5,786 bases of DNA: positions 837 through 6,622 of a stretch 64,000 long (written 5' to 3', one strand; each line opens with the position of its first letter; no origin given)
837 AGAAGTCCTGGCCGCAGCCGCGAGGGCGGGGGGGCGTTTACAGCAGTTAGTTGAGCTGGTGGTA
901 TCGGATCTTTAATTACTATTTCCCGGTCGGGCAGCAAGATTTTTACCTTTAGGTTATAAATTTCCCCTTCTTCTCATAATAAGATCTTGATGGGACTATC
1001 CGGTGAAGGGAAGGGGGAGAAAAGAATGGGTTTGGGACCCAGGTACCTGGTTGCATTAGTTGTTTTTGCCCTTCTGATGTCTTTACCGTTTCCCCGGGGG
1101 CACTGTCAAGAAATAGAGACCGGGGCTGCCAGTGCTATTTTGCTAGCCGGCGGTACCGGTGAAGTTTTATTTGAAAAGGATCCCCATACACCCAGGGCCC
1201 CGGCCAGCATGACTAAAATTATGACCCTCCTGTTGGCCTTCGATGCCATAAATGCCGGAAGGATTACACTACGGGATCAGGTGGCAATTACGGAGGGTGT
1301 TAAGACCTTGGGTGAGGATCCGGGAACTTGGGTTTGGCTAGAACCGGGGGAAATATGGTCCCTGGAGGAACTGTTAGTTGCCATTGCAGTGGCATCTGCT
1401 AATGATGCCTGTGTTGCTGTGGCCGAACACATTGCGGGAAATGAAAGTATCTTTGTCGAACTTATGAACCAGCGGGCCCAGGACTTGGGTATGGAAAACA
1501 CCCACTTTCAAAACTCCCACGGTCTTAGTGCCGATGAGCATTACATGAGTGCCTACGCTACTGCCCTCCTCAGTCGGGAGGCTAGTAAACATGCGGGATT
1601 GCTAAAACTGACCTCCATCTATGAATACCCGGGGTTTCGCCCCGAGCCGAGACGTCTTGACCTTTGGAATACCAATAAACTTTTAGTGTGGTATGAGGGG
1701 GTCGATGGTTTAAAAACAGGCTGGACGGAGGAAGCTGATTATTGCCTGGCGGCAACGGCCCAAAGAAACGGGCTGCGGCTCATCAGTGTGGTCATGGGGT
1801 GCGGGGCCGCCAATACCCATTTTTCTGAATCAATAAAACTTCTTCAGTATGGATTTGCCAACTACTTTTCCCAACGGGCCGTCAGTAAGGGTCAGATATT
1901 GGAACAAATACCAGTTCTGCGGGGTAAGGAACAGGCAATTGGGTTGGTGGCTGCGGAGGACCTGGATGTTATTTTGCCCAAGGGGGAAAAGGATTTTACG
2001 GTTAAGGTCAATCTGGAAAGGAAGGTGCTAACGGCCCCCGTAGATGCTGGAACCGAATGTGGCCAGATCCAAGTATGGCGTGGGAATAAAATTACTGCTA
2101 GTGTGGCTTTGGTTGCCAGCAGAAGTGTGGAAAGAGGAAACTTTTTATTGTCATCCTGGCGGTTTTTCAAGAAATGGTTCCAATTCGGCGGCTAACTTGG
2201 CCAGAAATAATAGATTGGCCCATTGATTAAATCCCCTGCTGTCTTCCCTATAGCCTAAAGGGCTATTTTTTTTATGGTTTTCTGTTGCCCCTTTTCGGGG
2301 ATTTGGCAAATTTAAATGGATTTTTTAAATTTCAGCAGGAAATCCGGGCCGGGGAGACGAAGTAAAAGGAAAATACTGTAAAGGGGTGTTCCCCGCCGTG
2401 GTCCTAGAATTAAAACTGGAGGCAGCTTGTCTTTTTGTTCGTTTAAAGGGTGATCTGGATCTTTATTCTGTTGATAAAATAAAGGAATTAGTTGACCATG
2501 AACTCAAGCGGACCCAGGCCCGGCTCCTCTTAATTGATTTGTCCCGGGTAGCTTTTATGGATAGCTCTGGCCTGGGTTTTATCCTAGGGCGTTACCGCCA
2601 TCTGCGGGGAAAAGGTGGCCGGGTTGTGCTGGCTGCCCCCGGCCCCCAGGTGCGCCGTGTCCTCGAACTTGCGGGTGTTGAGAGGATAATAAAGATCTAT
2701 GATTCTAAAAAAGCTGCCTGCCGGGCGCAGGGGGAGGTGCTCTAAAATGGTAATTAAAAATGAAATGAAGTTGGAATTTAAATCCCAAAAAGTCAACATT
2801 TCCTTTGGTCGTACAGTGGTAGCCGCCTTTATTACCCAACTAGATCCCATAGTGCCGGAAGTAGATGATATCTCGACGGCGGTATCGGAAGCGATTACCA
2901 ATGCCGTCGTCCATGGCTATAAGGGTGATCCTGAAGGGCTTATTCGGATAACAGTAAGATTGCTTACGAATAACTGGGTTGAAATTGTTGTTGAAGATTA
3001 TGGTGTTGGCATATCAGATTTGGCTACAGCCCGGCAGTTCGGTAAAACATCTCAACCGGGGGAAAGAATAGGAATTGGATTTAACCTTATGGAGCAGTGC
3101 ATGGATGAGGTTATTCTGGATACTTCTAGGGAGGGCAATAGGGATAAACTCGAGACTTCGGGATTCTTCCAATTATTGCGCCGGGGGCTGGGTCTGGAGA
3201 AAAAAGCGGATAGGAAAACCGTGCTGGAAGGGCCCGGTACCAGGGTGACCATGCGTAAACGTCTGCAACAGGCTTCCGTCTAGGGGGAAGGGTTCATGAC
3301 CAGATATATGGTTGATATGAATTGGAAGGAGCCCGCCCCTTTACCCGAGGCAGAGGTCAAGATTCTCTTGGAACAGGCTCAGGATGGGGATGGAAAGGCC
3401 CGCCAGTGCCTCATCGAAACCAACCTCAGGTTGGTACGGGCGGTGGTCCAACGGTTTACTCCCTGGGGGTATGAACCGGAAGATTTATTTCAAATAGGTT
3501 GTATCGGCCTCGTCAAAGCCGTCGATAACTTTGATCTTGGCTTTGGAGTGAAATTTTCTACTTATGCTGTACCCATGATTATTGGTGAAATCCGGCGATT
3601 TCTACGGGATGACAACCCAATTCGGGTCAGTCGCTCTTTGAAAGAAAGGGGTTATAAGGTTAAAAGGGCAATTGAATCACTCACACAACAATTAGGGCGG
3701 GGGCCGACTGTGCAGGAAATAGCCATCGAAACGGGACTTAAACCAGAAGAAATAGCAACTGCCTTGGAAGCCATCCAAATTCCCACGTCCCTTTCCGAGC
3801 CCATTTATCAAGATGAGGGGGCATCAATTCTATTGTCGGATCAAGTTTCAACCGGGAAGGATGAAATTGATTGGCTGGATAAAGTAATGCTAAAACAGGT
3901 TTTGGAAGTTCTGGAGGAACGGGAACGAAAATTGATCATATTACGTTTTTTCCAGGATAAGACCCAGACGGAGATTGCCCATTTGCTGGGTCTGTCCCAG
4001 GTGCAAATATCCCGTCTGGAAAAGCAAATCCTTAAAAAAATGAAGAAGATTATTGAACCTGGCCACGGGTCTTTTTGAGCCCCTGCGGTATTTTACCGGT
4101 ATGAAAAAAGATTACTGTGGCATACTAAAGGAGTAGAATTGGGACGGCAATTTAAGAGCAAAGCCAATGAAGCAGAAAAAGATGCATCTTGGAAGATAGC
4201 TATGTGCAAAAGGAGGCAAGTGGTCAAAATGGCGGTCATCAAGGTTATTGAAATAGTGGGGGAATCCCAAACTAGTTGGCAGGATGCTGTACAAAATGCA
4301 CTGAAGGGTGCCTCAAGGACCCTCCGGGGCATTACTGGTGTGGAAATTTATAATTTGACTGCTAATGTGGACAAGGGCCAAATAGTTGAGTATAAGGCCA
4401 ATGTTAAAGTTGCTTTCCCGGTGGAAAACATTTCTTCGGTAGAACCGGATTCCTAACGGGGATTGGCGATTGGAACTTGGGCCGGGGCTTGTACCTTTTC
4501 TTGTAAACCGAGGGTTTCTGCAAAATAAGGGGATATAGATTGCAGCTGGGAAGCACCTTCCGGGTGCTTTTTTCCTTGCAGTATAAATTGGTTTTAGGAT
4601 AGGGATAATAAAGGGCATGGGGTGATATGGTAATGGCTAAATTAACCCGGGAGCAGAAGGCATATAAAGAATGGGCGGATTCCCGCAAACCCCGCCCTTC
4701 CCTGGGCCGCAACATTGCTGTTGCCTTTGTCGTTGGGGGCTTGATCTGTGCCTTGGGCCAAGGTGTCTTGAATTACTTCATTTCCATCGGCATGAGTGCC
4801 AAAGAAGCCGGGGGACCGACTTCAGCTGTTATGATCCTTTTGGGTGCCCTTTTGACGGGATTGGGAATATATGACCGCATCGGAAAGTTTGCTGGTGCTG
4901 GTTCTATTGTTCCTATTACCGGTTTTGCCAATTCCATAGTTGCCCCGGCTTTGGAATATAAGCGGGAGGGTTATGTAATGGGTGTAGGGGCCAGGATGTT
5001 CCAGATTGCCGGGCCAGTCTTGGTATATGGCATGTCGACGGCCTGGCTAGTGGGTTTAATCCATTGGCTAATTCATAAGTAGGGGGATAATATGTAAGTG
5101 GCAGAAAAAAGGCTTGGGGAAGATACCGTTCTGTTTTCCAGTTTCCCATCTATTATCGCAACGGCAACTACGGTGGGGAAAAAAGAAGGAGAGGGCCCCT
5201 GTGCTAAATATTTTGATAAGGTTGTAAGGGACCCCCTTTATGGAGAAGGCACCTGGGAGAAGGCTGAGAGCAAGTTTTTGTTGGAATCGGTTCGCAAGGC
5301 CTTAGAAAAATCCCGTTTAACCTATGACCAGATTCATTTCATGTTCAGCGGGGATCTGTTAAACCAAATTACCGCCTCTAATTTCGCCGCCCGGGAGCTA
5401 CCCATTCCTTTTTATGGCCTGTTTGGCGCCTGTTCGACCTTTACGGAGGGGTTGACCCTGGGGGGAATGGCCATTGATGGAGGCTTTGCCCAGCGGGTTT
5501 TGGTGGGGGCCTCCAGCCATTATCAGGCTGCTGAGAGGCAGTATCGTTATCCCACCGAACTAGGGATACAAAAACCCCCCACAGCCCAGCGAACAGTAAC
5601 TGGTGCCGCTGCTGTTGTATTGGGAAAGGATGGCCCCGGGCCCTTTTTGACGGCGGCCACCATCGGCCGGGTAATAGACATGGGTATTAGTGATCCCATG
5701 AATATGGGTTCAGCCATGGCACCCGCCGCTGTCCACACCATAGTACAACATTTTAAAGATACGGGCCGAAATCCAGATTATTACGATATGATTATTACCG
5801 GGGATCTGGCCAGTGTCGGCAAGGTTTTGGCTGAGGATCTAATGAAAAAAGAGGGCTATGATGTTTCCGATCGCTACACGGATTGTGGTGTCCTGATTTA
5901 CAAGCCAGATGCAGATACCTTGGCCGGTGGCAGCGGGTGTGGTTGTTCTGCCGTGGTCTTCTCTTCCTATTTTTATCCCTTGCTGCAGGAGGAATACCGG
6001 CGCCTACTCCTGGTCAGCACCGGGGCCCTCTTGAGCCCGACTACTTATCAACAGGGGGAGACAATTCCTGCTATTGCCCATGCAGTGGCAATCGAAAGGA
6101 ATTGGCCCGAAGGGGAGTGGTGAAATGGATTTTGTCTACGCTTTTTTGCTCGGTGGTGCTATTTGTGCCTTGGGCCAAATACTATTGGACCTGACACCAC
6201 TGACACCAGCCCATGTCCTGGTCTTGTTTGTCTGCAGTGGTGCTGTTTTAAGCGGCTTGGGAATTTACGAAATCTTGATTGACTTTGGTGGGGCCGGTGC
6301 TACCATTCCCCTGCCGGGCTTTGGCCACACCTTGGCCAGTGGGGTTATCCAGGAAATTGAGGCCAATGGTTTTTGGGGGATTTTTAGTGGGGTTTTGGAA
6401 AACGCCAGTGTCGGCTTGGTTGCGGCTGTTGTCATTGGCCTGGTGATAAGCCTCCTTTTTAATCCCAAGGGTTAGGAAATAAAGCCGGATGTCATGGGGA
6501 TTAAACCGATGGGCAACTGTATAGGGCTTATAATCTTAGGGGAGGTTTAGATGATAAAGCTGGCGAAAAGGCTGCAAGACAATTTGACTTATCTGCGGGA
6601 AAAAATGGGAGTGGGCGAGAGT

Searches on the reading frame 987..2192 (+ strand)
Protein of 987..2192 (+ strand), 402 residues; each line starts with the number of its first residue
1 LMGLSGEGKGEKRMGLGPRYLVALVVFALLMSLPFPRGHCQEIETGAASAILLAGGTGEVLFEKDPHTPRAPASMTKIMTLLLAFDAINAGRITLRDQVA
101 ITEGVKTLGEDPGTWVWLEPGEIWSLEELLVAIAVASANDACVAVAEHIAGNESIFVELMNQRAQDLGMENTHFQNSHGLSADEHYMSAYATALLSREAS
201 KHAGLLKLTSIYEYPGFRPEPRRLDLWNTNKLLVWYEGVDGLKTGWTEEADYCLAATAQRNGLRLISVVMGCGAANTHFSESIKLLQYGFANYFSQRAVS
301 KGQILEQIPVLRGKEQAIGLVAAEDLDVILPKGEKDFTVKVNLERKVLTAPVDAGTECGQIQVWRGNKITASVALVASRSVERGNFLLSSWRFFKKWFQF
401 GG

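Call 42: search_protein_families(library=pfam, proteins=[window:987-2192:+], max_evalue=0.00001)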
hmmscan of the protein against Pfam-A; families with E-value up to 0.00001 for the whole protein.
window:987-2192:+ (402 aa): 3 families
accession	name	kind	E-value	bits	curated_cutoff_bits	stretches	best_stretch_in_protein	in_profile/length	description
PF00768.25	Peptidase_S11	-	3.2e-68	230.2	27.6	1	44-271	9-236/239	D-alanyl-D-alanine carboxypeptidase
PF07943.18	PBP5_C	-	3.3e-17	62.9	21.2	1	297-383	5-91/91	Penicillin-binding protein 5, C-terminal domain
PF13354.11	Beta-lactamase2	-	1.1e-09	38.4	22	1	57-178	9-121/214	Beta-lactamase enzyme family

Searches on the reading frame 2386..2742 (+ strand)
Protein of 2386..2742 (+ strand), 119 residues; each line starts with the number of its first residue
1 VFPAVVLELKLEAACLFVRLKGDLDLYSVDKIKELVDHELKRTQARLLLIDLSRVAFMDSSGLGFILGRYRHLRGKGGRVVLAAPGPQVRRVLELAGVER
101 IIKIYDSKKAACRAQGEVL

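Call 7: search_protein_families(library=pfam, proteins=[window:2386-2742:+], max_evalue=0.001)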
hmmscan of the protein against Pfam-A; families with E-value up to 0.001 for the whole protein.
window:2386-2742:+ (119 aa): 2 families
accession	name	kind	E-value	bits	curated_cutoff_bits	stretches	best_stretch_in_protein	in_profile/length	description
PF01740.26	STAS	-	1.3e-24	86.4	22.6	1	14-111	9-106/106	STAS domain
PF13466.11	STAS_2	-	5.1e-18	65.5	29.2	1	18-98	1-79/80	STAS domain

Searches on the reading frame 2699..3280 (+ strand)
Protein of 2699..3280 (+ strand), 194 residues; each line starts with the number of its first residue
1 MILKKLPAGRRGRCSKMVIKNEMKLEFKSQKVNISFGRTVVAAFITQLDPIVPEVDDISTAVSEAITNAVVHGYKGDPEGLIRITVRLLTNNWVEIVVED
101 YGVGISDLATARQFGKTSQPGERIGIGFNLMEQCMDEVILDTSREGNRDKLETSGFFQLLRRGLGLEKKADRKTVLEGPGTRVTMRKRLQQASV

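Call 7: search_protein_families(library=pfam, proteins=[window:2699-3280:+], max_evalue=0.001)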
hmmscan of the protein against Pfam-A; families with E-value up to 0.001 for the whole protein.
window:2699-3280:+ (194 aa): 2 families
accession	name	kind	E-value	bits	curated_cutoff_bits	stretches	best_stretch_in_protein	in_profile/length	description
PF13581.12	HATPase_c_2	-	6.7e-18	65.4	27.4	1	37-147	11-121/127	Histidine kinase-like ATPase domain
PF02518.31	HATPase_c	-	5.2e-10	40.2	26.4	1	56-137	4-86/111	Histidine kinase-, DNA gyrase B-, and HSP90-like ATPase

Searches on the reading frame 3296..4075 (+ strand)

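Call 7: search_protein_families(library=pfam, proteins=[window:3296-4075:+], max_evalue=0.001)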
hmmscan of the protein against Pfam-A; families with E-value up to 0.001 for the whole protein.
window:3296-4075:+ (260 aa): 5 families
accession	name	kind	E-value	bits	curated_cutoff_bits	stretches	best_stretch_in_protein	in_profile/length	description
PF04542.20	Sigma70_r2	-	9e-18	64.3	24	1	39-106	1-68/71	Sigma-70 region 2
PF04539.22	Sigma70_r3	-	4.3e-14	52.8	25.3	1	117-175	1-59/78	Sigma-70 region 3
PF04545.22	Sigma70_r4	-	1.6e-13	50.4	24.1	1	202-251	1-50/50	Sigma-70, region 4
PF08281.18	Sigma70_r4_2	-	8.6e-08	32.2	25.7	1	198-236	3-41/54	Sigma-70, region 4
PF07638.17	Sigma70_ECF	-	4.2e-05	24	21.1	0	188-241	120-171/185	ECF sigma factor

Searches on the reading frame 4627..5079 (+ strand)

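Call 7: search_protein_families(library=pfam, proteins=[window:4627-5079:+], max_evalue=0.001)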
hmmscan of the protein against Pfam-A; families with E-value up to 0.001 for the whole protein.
window:4627-5079:+ (151 aa): 1 family
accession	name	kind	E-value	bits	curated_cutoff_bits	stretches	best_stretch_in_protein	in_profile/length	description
PF03862.18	SpoVAC_SpoVAEB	-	1.2e-42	145.3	25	1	29-145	1-117/117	SpoVAC/SpoVAEB sporulation membrane protein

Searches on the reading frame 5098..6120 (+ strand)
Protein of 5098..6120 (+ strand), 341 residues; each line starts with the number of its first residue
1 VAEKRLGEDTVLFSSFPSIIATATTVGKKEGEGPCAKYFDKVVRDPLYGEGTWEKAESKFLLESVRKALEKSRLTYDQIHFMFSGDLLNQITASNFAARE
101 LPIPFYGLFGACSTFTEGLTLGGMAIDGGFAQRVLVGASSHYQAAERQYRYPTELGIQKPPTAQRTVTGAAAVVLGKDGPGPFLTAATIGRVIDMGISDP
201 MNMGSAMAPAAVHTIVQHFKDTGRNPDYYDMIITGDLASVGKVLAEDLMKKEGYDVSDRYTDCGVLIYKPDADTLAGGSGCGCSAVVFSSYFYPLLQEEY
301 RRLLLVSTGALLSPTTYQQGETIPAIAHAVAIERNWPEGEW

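Call 7: search_protein_families(library=pfam, proteins=[window:5098-6120:+], max_evalue=0.001)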
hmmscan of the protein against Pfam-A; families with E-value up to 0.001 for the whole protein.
window:5098-6120:+ (341 aa): 1 family
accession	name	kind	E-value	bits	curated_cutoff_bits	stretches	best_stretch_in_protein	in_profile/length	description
PF07451.17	SpoVAD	-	5.5e-148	492.5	22.1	1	7-333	1-329/329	Stage V sporulation protein AD (SpoVAD)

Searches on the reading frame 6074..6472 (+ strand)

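Call 7: search_protein_families(library=pfam, proteins=[window:6074-6472:+], max_evalue=0.001)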
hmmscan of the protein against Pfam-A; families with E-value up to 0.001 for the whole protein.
window:6074-6472:+ (133 aa): 1 family
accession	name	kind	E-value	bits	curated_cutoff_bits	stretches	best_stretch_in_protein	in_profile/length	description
PF03862.18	SpoVAC_SpoVAEB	-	1.9e-32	112.4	25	1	20-127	2-116/117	SpoVAC/SpoVAEB sporulation membrane protein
